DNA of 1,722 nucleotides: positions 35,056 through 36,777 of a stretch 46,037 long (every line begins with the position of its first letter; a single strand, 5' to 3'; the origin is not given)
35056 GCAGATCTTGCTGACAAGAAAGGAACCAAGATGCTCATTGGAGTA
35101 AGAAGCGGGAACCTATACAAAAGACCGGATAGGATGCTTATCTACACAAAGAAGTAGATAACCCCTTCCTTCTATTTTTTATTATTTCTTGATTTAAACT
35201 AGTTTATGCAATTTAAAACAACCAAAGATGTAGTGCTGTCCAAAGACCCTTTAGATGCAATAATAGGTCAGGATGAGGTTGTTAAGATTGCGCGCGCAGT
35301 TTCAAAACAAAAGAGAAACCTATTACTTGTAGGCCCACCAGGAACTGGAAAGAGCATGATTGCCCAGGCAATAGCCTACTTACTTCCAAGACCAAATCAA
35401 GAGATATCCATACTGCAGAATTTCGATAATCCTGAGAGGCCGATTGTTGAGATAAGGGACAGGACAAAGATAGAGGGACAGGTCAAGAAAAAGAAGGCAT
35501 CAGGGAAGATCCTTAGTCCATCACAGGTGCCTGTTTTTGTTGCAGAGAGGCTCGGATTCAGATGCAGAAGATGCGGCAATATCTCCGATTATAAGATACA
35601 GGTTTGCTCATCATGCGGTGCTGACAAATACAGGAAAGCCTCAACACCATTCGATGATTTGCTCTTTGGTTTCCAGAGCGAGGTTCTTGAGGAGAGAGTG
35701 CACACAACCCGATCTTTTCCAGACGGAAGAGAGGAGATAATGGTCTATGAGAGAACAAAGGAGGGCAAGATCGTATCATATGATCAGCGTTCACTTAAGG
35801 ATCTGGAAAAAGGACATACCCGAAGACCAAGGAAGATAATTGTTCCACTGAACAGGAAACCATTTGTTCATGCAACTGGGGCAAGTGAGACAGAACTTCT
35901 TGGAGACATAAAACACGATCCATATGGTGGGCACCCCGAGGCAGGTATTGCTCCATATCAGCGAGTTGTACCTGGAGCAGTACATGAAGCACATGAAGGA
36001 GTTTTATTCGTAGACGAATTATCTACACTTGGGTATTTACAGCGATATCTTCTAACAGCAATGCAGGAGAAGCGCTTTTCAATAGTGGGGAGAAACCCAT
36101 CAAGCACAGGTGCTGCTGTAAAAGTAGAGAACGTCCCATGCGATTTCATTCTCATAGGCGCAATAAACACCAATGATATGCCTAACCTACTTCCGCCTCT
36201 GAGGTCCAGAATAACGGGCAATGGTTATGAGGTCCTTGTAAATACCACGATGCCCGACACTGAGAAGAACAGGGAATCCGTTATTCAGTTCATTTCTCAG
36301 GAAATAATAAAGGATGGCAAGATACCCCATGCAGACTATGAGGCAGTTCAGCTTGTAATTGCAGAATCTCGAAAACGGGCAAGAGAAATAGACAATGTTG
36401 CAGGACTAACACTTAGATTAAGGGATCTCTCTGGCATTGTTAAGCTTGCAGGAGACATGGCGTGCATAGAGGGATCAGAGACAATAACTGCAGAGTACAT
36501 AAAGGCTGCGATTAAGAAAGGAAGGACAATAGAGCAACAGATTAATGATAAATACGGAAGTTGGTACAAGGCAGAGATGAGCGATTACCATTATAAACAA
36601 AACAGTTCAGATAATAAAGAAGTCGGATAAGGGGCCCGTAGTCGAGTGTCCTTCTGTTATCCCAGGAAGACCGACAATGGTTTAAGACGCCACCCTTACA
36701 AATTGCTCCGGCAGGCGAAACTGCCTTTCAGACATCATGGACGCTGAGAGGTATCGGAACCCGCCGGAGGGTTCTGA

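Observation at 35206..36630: LonB-like AAA+ ATPase without membrane anchor or protease domain, carrying a zinc-ribbon insert and abutting the tRNA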

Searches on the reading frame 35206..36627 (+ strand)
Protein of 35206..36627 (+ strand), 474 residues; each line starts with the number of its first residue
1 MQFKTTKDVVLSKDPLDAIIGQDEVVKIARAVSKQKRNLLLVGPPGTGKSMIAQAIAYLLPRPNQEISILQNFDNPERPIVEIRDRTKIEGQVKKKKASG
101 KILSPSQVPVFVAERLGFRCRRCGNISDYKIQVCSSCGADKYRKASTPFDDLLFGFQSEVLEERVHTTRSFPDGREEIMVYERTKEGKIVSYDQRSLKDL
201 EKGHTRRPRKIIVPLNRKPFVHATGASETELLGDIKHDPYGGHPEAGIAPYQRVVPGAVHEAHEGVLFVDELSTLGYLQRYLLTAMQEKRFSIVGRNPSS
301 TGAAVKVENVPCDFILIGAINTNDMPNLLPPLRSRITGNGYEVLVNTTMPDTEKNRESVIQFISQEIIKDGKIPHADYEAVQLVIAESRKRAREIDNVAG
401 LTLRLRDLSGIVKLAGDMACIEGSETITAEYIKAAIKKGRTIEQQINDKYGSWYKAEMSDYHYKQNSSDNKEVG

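Call 4: search_protein_families(library=pfam, proteins=[window:35206-36627:+], max_evalue=1)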
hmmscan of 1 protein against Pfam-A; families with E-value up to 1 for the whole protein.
window:35206-36627:+ (474 aa): 45 families (the best 25 are shown)
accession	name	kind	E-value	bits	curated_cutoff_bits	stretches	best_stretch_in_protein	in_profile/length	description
PF01078.27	Mg_chelatase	-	6e-14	52.4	20.3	2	17-66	3-52/207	Magnesium chelatase, subunit ChlI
PF00158.32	Sigma54_activat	-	1.6e-11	44.7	20.2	2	256-299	86-130/168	Sigma-54 interaction domain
PF07728.20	AAA_5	-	1.1e-08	35.6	22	1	38-69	1-33/139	AAA domain (dynein-related subfamily)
PF00004.35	AAA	-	2.8e-07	31.5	21.2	1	39-71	1-33/131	ATPase family associated with various cellular activities (AAA)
PF05496.18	RuvB_N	-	2.4e-06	27.8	27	2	26-58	23-55/159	Holliday junction DNA helicase RuvB P-loop domain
PF20030.5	bpMoxR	-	3.4e-05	23.4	27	1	18-77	13-71/205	MoxR domain in the MoxR-vWA-beta-propeller ternary systems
PF00493.29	MCM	-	6e-05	22.7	23.3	2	217-293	83-152/224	MCM P-loop domain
PF13245.12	AAA_19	-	7.7e-05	23.3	25.1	1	33-69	8-44/134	AAA domain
PF20720.3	nSTAND3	-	0.00011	22.3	27.2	1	26-74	7-55/155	Novel STAND NTPase 3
PF10120.14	ThiN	-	0.00012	22.3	25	1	381-470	22-109/165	Thiamine-phosphate synthase ThiN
PF13191.12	AAA_16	-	0.00016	22.7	32.6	1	30-64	18-52/167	AAA ATPase domain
PF01057.23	Parvo_NS1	-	0.0002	20.9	20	1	33-62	107-139/271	Parvovirus non-structural protein NS1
PF12775.13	AAA_7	-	0.00062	19.8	25.8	1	29-61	26-58/181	P-loop containing dynein motor region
PF13401.12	AAA_22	-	0.00089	20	27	1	34-65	3-36/130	AAA domain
PF13654.12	AAA_32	-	0.00089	19.7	21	1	218-317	3-106/133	LonB-like, AAA domain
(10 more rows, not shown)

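Call 5: search_protein_families(library=ncbifam, proteins=[window:35206-36627:+], max_evalue=1)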
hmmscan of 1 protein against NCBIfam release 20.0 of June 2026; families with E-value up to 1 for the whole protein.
window:35206-36627:+ (474 aa): 86 families (the best 25 are shown)
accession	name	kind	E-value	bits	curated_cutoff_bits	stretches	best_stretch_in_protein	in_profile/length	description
TIGR00764.1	lon_rel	equivalog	7.8e-105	351.7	516.6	2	216-455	170-407/608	ATP-dependent protease LonB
NF038308.1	RNA_repair_RtcR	equivalog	6.5e-12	45.1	650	2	256-297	271-313/530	RNA repair transcriptional activator RtcR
TIGR00368.1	TIGR00368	hypoth_equivalog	8.2e-11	41.2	362.4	2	14-65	190-240/499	YifB family Mg chelatase-like AAA ATPase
TIGR02903.1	spore_lon_C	equivalog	2.2e-10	39.7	678.8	2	255-346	257-355/615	Lon family ATP-dependent protease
NF007365.0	PRK09862.1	equivalog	3.8e-10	39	530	2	12-66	186-240/506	YifB family Mg chelatase-like AAA ATPase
TIGR02902.1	spore_lonB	equivalog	5.4e-09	35.2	723.3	1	231-338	143-257/531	ATP-dependent protease LonB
TIGR02442.1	Cob-chelat-sub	hypoth_equivalog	2.5e-07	29.5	779.45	2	15-64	2-53/641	putative cobaltochelatase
TIGR00635.1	ruvB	equivalog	2.9e-07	29.8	299.05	2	26-60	20-54/305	Holliday junction branch migration DNA helicase RuvB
NF000868.0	PRK00080.1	equivalog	1e-06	27.9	282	2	264-336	103-171/330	Holliday junction branch migration DNA helicase RuvB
TIGR01817.1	nifA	equivalog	5e-06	25.6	528.85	1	23-64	206-247/534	nif-specific transcriptional activator NifA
NF009067.0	PRK12402.1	equivalog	1.9e-05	23.8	317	1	16-59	14-59/340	replication factor C small subunit 2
TIGR02915.1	PEP_resp_reg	equivalog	1.9e-05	23.7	502.6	2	251-295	221-266/445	PEP-CTERM-box response regulator transcription factor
NF041552.1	TF_PrdR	equivalog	1.9e-05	23.2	795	2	12-57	262-311/577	sigma-54 dependent transcriptional regulator PrdR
NF008469.0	PRK11361.1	equivalog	4.1e-05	22.4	714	2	242-297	216-272/461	acetoacetate metabolism transcriptional regulator AtoC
TIGR03922.1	T7SS_EccA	equivalog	6.3e-05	21.7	466.65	1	31-58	307-334/557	type VII secretion AAA-ATPase EccA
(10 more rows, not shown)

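Call 6: search_solved_structures(query=window:35206-36627:+, max_evalue=0.01, show_alignments=2)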
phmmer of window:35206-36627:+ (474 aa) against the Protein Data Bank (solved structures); distinct sequences matched with E-value up to 0.01: 102 (the best 60 are shown).
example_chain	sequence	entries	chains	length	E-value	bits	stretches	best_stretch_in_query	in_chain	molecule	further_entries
3k1j_A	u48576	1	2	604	3.3e-81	276.5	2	216-459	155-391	ATP-dependent protease Lon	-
4zpx_A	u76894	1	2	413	4.1e-79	269.6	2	216-438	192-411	ATP-dependent protease Lon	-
3pxi_A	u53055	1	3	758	2e-05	26.7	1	10-144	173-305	Negative regulator of genetic competence ClpC/MecB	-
3j3s_A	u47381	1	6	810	6.5e-05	25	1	10-61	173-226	Negative regulator of genetic competence ClpC/MecB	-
3j3r_A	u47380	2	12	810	8.5e-05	24.6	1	10-61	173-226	Negative regulator of genetic competence ClpC/MecB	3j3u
3j3t_A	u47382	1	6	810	8.6e-05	24.6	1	10-61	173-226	Negative regulator of genetic competence ClpC/MecB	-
7abr_A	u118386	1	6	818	8.7e-05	24.6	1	10-61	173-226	Negative regulator of genetic competence ClpC/MecB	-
6emw_E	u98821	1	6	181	0.00011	24.2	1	10-61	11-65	ATP-dependent Clp protease ATP-binding subunit ClpC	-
6d00_1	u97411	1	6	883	0.00011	24.2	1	13-69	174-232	Calcarisporiella thermophila Hsp104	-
6em8_A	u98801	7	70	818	0.00011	24.2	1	10-61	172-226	ATP-dependent Clp protease ATP-binding subunit ClpC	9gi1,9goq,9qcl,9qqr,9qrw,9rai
6azy_A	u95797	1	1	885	0.00011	24.2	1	13-69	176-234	Heat shock protein Hsp104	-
6em9_A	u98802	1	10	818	0.00011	24.2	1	10-61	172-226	ATP-dependent Clp protease ATP-binding subunit ClpC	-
2chg_A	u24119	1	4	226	0.00012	24.1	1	15-88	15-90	REPLICATION FACTOR C SMALL SUBUNIT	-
6chs_H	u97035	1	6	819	0.00016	23.7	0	34-57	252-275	Putative cell division control protein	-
5zui_A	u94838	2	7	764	0.0002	23.4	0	13-59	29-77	Heat Shock Protein 104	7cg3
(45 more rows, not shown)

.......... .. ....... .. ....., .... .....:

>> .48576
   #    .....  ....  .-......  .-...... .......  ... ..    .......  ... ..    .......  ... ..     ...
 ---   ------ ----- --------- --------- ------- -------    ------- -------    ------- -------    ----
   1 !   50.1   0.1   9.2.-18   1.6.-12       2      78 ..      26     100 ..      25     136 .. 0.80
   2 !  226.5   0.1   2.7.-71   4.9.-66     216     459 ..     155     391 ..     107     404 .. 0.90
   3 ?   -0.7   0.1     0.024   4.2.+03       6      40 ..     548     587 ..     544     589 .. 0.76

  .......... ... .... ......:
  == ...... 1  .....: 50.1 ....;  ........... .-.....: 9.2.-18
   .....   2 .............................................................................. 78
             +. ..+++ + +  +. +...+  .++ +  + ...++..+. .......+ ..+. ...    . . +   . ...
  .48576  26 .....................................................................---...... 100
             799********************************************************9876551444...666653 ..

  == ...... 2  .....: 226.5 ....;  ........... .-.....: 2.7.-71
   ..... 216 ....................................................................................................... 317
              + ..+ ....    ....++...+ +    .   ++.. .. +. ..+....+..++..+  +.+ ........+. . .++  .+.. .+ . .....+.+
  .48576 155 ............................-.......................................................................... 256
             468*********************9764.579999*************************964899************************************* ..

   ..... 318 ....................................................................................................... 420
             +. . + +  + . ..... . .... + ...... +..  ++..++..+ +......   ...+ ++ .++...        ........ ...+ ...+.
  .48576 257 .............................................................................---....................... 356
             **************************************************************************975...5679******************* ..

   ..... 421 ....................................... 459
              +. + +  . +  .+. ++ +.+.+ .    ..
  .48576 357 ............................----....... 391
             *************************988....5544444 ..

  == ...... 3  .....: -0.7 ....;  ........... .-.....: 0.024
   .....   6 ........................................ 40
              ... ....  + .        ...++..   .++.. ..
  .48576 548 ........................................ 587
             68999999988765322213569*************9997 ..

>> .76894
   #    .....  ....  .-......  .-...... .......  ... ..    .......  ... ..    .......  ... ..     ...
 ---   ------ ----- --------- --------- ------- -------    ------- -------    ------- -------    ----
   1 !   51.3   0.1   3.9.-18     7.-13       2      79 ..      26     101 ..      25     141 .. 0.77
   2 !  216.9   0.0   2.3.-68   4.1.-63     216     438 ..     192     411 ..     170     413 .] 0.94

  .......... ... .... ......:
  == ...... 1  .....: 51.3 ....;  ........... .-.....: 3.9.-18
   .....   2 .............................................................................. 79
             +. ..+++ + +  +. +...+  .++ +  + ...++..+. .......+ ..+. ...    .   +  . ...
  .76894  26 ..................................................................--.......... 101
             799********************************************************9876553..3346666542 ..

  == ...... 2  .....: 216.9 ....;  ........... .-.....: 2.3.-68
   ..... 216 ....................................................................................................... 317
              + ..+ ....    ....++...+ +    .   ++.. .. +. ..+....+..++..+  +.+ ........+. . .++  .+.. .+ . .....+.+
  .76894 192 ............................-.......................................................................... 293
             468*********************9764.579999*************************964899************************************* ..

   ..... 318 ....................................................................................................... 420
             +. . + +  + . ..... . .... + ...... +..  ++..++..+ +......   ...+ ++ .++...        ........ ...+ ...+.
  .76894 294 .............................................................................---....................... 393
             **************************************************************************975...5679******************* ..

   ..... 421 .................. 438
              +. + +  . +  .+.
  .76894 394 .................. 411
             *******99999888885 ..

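Call 9: find_homologous_proteins(query=window:35206-36627:+, max_evalue=0.00001)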
Query window:35206-36627:+ (474 aa): 4903 proteins with E <= 0.00001 among 8000 candidates; the best 120 are listed.
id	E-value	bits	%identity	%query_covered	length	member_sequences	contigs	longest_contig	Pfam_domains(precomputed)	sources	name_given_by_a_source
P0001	0.0e+0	1064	100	100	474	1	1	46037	PF00158.33,PF00004.36,PF05496.19,PF07728.21,PF01078.28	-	-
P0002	1.8e-255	866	77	100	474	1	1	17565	PF00158.33,PF00493.30,PF00004.36,PF05496.19,PF07728.21,PF01078.28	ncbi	ncbi:MAG: ATP-binding protein [Candidatus Micrarchaeota archaeon]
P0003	2.1e-241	819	73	100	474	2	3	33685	PF00158.33,PF00493.30,PF00004.36,PF05496.19,PF07728.21,PF01078.28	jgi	jgi:ATP-dependent Lon protease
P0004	9.4e-240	814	74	100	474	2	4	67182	PF00158.33,PF00493.30,PF00004.36,PF07728.21,PF01078.28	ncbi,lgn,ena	-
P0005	2.3e-237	806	74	100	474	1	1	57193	PF00158.33,PF00493.30,PF00004.36,PF07728.21,PF01078.28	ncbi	-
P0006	5.2e-237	805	73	100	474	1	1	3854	PF00158.33,PF00004.36,PF07728.21,PF01078.28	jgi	jgi:ATP-dependent Lon protease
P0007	4.4e-232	789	72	100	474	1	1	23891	PF00158.33,PF00493.30,PF00004.36,PF07728.21,PF01078.28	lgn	-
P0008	4.2e-231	785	72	100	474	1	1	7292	PF00158.33,PF00493.30,PF00004.36,PF05496.19,PF07728.21,PF01078.28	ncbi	ncbi:MAG: ATP-binding protein [Candidatus Micrarchaeota archaeon]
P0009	2.9e-218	743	66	100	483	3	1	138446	PF20030.6,PF00158.33,PF00493.30,PF00004.36,PF05496.19,PF07728.21,PF01078.28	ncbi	-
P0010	5.5e-211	719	67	100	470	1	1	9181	PF20030.6,PF00158.33,PF00004.36,PF05496.19,PF07728.21,PF01078.28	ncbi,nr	ncbi:MAG: ATP-binding protein [Candidatus Micrarchaeota archaeon]|nr:ATP-binding protein [Candidatus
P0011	4.0e-206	703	65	99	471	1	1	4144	PF00158.33,PF20436.5,PF00493.30,PF00004.36,PF13401.13,PF05496.19,PF07728.21,PF01078.28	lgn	-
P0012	7.7e-203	692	65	98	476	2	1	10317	PF00158.33,PF00004.36,PF07728.21,PF01078.28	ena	-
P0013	1.1e-202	692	64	100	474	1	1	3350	PF20030.6,PF00158.33,PF00493.30,PF00004.36,PF05496.19,PF07728.21,PF01078.28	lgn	-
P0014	2.8e-202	690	63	99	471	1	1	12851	PF00158.33,PF00493.30,PF00004.36,PF05496.19,PF07728.21,PF01078.28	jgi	-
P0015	3.6e-201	687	65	96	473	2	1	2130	PF00158.33,PF00004.36,PF05496.19,PF07728.21,PF01078.28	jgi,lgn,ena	-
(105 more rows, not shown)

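Call 16: search_protein_representatives(protein=window:35206-36627:+)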
Query: 474 residues. Proteins with E-value up to 0.001 (for the whole library): 894; up to 1e-10: 352; up to 1e-30: 132. The best 150 are listed.
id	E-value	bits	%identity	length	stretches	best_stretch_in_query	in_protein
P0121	1.5e-148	511.7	51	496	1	2-460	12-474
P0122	6.2e-143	493.2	51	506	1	2-461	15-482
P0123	6.7e-125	433.7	59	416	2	209-449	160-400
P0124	9.1e-125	433.3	56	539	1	2-359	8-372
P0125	7.6e-108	377.5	42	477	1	5-473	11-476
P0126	1.0e-107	377.1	55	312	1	167-469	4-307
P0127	2.1e-104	366.2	49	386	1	95-466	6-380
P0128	1.4e-102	360.2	53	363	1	6-376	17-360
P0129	2.0e-99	349.8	47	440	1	5-460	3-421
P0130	4.3e-99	348.7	43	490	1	2-463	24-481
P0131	1.0e-94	334.3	40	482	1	3-456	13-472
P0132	3.1e-93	329.4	43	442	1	4-437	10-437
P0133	1.1e-90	320.9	40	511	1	1-455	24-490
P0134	3.9e-90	319.2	59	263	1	223-462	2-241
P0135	2.4e-87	310.0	39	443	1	4-434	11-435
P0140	1.3e-74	268.0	36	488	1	12-457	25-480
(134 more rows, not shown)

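Call 18: find_related_loci(query=A1, collection=genome_contigs, flank=6000)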
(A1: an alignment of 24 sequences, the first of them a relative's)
Query A1 (474 aa) in genome_contigs; peptide patterns used: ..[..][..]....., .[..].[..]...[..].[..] (x = any residue, [..] = any of these).
597 stretches matched a pattern (row limit reached: there are more); 562 encode a relative of the query (tblastn E <= 1e-3); the best 80 are kept; 80 distinct loci.
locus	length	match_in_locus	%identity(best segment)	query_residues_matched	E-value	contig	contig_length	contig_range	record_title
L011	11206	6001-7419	77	1-473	0e+0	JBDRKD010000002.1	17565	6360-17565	MAG: Candidatus Micrarchaeota archaeon isolate MEGAHIT-group-1.694 k141_909646, whole genome shotgun sequence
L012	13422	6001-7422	66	1-474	0e+0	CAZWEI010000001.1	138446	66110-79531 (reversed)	MAG TPA_asm: Candidatus Micrarchaeota archaeon isolate binchicken_co33_516 genome assembly, contig: NODE_41_length_13844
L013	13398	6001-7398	63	1-465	0e+0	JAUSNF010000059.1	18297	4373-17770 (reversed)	MAG: Candidatus Burarchaeum sp. isolate E19_metabat.bin.22 E19_k141_189162, whole genome shotgun sequence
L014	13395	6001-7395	63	1-465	0e+0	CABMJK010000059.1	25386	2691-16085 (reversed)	uncultured archaeon isolate LFW-281_7 genome assembly, contig: LFW2817_62, whole genome shotgun sequence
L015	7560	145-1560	57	1-474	0e+0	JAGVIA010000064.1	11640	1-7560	MAG: archaeon isolate DeMMO2_7 c_000000052364, whole genome shotgun sequence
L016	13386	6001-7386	57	5-474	0e+0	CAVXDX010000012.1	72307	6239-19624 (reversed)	MAG: uncultured Candidatus Micrarchaeota archaeon isolate MFD04408.bin.1.57 genome assembly, contig: contig_91388, whole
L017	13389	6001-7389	57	4-474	0e+0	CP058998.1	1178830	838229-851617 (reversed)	MAG: Candidatus Fermentimicrarchaeum limneticum isolate Sv326 chromosome, complete genome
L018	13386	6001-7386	58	4-474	0e+0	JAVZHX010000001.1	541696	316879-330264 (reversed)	MAG: Candidatus Micrarchaeia archaeon isolate DRTY-6_201901_bins_19 DRTY-6_201901_bins_19_scaffold_1, whole genome shotg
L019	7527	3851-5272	56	1-473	5e-179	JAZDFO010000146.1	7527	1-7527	MAG: Candidatus Micrarchaeota archaeon isolate MEGAHIT-group-0.211 k141_6382478, whole genome shotgun sequence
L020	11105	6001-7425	54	3-473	6e-178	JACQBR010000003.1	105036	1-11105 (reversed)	MAG: Candidatus Micrarchaeota archaeon isolate NC_groundwater_947_Pr1_S-0.2um_57_30 Montesol18-Sp2_coassembly_scaffold_8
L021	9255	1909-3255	58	5-461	8e-178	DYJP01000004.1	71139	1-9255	MAG TPA_asm: Candidatus Micrarchaeum sp. isolate SulCav_AS07-7_42_18 SulCav_AS07_7_271_length_71139_cov_11_288504, whole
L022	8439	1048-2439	57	3-464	2e-177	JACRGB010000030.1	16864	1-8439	MAG: Candidatus Micrarchaeota archaeon isolate NC_groundwater_1740_Pr3_B-0.1um_41_29 SR-2_scaffold_141_2322531, whole ge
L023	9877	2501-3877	57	3-460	7e-177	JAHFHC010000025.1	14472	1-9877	MAG: Candidatus Micrarchaeota archaeon isolate nzgw33 NODE_5499_length_14473_cov_3.688266, whole genome shotgun sequence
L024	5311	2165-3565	56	3-464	3e-180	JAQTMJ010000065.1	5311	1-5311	MAG: Candidatus ainarchaeum sp. isolate STA_38 NODE_38412_length_5311_cov_2.485725_Sandtown_A, whole genome shotgun sequ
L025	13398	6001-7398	56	5-471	8e-177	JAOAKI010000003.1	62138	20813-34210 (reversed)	MAG: Candidatus Micrarchaeota archaeon isolate SKW47 k141_1649928, whole genome shotgun sequence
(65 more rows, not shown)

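Call 34: predict_structure(alignment_id=A1)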
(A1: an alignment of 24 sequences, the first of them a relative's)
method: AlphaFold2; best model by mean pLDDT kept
length: 474 residues; sequences in the alignment: 24
mean_pLDDT: 75.9   pTM: 0.62
mean pLDDT of the five models: 75.9, 74.2, 65.7, 57.0, 55.9
residues with pLDDT >= 90: 99; 70-90: 214; 50-70: 111; < 50: 50
segments of 3 or more residues with pLDDT < 50: 154-157, 226-229, 233-239, 252-258, 300-309, 459-474
pLDDT, mean of each block of 10 residues (from residue 1): 86 85 89 87 88 88 74 67 74 67 88 89 87 86 68 52 84 84 85 82 67 73 60 45 54 46 76 79 68 54 49 79 84 64 91 93 93 95 95 90 91 94 94 87 64 53 39 31
secondary structure, 60 per line:
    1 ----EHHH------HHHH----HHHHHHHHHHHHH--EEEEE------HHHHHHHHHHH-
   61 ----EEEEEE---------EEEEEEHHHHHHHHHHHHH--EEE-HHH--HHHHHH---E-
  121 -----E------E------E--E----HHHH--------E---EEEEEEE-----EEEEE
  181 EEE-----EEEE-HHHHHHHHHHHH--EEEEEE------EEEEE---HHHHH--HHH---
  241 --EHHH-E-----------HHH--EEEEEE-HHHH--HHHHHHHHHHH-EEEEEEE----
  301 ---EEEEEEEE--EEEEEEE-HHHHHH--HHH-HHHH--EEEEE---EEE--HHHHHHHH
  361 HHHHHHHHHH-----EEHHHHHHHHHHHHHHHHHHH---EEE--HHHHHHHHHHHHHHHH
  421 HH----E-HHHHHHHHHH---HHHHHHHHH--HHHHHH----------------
elements in order: H15-18 H23-35 E38-42 H49-59 E65-70 E80-85 H86-98 E101-103 H110-115 H148-151 E164-170 E176-183 E189-192 H194-205 E208-213 E220-224 H228-232 E265-270 H272-275 H278-288 E290-296 E304-311 E314-320 H322-327 H334-337 E340-344 E348-350 H353-370 H378-396 E400-402 H405-422 H429-438 H442-450 H453-458

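Call 39: fold_search(model_id=the predicted structure, library=pdb)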
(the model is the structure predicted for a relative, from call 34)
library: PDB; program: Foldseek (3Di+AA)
matches with E <= 10: 1305; with E <= 0.001: 451
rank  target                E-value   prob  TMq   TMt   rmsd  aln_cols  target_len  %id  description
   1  3k1j_A                2.0e-29  1.00  0.59  0.50   7.0       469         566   31  Crystal structure of Lon protease from Thermococcus onnurineus NA1 (released 2010-09-22)
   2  3k1j_B                1.5e-28  1.00  0.57  0.49   7.8       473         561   31  Crystal structure of Lon protease from Thermococcus onnurineus NA1 (released 2010-09-22)
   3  4zpx_B                2.7e-27  1.00  0.57  0.78   7.3       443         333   32  Crystal structure of Lon ATPase domain from Thermococcus onnurineus NA1 (released 2016-05-11)
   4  4zpx_A                6.0e-27  1.00  0.54  0.77   9.3       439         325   31  Crystal structure of Lon ATPase domain from Thermococcus onnurineus NA1 (released 2016-05-11)
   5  7ev4_A                2.0e-10  1.00  0.43  0.35  13.6       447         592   14  Crystal structure of the Lon-like protease MtaLonC with S582A mutation in complex with F-b20-Q (released 2021-11-24)
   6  8k8v_A                6.2e-10  1.00  0.45  0.31  21.2       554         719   14  CryoEM structure of LonC protease hepatmer, apo state (released 2024-08-07)
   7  8k91_A                1.4e-09  1.00  0.44  0.31  21.4       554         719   13  CryoEM structure of LonC S582A hepatmer with Lysozyme (released 2024-08-07)
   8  7ev6_A                1.6e-09  1.00  0.43  0.35  13.8       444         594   14  Crystal structure of the Lon-like protease MtaLonC with D581A mutation in complex with F-b20-Q (released 2021-11-24)
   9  4fw9                  1.6e-09  1.00  0.44  0.36  15.6       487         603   13  Crystal structure of the Lon-like protease MtaLonC (released 2013-06-26)
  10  4fwd                  1.7e-09  1.00  0.45  0.37  14.1       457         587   15  Crystal structure of the Lon-like protease MtaLonC in complex with bortezomib (released 2013-06-26)
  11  7eux_A                2.2e-09  1.00  0.45  0.38  13.3       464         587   13  Crystal structure of the Lon-like protease MtaLonC with D581A mutation in complex with substrate polypeptide (released 2021-11-24)
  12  4fwh                  2.8e-09  1.00  0.45  0.38  13.6       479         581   13  Crystal structure of the Lon-like protease MtaLonC in complex with MG262 (released 2013-06-26)
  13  7euy_A                5.8e-09  1.00  0.46  0.38  11.3       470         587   12  Crystal structure of the Lon-like protease MtaLonC with D582A mutation in complex with substrate polypeptide (released 2021-11-24)
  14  4fwg                  6.5e-09  1.00  0.46  0.37  12.5       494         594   12  Crystal structure of the Lon-like protease MtaLonC in complex with lactacystin (released 2013-06-26)
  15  8rxd_D                1.8e-08  1.00  0.27  0.27  20.1       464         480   15  ComM helicase from Legionella pneumophila, coordinating dsDNA and AMP-PNP (released 2024-10-30)
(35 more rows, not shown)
